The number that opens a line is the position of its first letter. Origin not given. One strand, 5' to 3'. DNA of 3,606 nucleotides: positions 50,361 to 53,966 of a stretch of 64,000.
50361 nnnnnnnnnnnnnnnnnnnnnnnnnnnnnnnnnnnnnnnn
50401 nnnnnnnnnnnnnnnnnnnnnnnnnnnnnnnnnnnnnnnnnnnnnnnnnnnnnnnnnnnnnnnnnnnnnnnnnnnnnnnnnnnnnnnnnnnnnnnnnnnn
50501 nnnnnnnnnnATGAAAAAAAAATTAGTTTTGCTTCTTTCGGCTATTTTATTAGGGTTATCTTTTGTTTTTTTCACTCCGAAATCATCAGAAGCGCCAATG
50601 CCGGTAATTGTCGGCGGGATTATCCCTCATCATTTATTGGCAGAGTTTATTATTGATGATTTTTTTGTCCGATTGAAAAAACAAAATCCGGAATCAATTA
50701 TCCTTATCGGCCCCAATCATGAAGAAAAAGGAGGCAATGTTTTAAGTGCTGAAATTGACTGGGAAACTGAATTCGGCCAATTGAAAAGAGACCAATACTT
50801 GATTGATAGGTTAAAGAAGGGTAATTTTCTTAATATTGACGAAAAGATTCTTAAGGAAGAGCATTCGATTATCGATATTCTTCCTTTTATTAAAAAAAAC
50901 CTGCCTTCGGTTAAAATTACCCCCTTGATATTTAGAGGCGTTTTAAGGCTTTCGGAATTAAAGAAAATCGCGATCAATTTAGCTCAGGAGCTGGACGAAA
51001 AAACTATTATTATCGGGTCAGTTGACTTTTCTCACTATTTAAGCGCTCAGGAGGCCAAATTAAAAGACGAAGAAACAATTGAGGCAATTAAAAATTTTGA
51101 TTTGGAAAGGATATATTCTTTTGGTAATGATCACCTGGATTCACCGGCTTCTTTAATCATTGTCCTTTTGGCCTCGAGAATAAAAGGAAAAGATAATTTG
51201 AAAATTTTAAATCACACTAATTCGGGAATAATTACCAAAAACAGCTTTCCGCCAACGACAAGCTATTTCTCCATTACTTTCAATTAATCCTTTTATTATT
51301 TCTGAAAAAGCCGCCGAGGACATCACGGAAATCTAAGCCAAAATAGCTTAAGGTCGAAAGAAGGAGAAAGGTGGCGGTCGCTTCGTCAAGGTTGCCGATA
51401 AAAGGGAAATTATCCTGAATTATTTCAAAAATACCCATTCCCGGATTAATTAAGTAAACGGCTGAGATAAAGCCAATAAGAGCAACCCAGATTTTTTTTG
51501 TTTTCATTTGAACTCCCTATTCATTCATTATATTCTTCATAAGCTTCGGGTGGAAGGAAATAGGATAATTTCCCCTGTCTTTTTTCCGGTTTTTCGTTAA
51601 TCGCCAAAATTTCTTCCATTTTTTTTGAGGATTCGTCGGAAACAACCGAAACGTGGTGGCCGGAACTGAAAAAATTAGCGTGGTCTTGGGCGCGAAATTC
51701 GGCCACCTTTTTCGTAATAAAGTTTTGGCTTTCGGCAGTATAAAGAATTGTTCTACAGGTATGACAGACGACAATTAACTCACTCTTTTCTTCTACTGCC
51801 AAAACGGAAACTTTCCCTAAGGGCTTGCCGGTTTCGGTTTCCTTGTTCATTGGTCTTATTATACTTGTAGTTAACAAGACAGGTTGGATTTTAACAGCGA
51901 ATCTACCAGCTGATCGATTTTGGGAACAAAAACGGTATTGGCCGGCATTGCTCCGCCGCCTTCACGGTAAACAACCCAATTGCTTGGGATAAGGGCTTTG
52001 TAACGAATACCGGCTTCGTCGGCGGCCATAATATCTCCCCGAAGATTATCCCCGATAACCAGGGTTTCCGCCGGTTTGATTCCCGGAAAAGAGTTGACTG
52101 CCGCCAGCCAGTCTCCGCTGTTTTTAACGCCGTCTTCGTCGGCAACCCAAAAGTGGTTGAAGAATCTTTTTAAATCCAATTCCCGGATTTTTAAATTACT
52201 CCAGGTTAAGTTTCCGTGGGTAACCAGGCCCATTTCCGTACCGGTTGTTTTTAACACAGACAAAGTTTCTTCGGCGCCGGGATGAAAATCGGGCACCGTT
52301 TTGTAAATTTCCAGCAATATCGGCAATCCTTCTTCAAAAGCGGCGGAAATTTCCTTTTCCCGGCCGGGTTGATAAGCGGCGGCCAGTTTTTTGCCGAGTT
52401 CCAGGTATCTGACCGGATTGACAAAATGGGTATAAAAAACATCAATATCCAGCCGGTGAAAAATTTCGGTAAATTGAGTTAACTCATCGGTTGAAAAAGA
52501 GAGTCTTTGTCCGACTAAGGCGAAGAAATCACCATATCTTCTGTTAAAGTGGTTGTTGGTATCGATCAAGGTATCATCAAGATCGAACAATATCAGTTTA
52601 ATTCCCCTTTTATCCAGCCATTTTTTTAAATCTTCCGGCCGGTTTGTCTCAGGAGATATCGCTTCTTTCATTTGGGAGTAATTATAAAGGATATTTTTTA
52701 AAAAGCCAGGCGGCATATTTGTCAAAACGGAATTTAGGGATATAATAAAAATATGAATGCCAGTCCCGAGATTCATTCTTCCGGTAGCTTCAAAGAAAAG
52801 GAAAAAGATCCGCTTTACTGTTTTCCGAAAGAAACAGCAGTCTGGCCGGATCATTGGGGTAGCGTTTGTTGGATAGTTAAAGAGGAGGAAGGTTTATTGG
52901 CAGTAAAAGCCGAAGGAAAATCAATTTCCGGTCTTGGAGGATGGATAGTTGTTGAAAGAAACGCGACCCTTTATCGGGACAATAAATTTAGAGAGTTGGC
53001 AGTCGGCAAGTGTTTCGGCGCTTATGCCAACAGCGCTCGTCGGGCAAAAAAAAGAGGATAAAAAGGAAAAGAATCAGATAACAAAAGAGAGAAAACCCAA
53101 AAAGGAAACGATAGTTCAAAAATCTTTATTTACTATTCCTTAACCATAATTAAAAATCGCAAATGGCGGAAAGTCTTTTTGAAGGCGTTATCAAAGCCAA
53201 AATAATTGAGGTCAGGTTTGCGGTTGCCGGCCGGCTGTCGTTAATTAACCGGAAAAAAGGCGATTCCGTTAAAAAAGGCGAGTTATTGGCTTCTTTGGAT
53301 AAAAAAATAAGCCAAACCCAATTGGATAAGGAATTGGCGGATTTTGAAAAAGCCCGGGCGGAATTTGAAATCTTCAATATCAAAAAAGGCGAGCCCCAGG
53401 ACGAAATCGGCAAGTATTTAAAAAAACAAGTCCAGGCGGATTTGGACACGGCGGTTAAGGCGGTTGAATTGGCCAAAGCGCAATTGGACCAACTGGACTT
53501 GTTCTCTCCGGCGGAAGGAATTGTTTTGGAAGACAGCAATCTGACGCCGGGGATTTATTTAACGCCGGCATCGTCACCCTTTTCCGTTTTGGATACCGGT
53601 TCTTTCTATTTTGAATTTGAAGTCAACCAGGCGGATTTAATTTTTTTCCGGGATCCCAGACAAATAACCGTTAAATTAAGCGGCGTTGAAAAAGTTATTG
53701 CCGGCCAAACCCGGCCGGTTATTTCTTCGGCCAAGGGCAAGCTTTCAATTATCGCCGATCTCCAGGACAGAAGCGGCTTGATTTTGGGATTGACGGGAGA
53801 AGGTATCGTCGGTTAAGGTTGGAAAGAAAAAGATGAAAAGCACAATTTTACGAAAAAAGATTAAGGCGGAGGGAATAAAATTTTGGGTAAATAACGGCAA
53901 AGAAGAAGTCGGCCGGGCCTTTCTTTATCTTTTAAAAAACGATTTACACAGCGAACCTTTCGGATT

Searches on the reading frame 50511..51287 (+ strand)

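Call 8: search_protein_families(library=pfam, proteins=[window:50511-51287:+], max_evalue=0.01)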
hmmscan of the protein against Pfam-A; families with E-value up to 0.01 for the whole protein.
window:50511-51287:+ (258 aa): 1 family
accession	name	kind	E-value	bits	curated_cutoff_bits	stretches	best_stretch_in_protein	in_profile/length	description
PF01875.22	Memo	-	8.5e-25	87.9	27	1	52-242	54-256/269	Memo-like protein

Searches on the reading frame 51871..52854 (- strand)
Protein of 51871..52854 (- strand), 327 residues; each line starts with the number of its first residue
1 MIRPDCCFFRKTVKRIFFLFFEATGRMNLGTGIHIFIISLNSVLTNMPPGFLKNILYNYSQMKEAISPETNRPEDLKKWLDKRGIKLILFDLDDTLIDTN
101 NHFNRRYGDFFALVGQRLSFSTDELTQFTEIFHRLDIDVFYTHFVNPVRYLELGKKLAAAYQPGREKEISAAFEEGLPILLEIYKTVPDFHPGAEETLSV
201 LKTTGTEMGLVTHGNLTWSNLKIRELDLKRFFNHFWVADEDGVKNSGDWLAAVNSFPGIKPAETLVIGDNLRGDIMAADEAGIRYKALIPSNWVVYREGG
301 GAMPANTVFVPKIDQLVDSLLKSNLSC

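Call 10: search_protein_families(library=pfam, proteins=[window:51871-52854:-], max_evalue=0.001)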
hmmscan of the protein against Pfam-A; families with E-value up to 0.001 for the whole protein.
window:51871-52854:- (327 aa): 4 families
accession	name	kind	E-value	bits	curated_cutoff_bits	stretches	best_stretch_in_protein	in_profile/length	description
PF00702.32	Hydrolase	-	4.9e-16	60.1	26.4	1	85-282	1-191/191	haloacid dehalogenase-like hydrolase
PF13419.12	HAD_2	-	3e-14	54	23.8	1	190-285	80-175/178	Haloacid dehalogenase-like hydrolase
PF13242.12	Hydrolase_like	-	3.1e-05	24.2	22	1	252-284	13-44/75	HAD-hyrolase-like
PF12710.13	HAD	-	0.00063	20.6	27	0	88-270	1-181/189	haloacid dehalogenase-like hydrolase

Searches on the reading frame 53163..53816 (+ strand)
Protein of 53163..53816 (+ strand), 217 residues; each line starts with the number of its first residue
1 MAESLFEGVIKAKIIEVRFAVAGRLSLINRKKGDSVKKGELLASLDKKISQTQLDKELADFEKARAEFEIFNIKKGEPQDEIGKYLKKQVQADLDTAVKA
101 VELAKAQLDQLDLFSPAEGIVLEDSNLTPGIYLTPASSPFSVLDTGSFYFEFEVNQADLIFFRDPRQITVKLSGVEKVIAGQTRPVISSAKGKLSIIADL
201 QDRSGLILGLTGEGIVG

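Call 10: search_protein_families(library=pfam, proteins=[window:53163-53816:+], max_evalue=0.001)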
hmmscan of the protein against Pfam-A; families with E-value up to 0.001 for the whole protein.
window:53163-53816:+ (217 aa): 3 families
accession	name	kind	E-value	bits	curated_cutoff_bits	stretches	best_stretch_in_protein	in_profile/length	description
PF16576.10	HlyD_D23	-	1.3e-06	28.3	30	1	14-176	19-173/214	Barrel-sandwich domain of CusB or HlyD membrane-fusion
PF13437.12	HlyD_3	-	0.00016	22.8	22.2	0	113-185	2-75/106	HlyD family secretion protein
PF13533.13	Biotin_lipoyl_2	-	0.00018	21.7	29.8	1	16-46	2-32/32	Biotin-lipoyl like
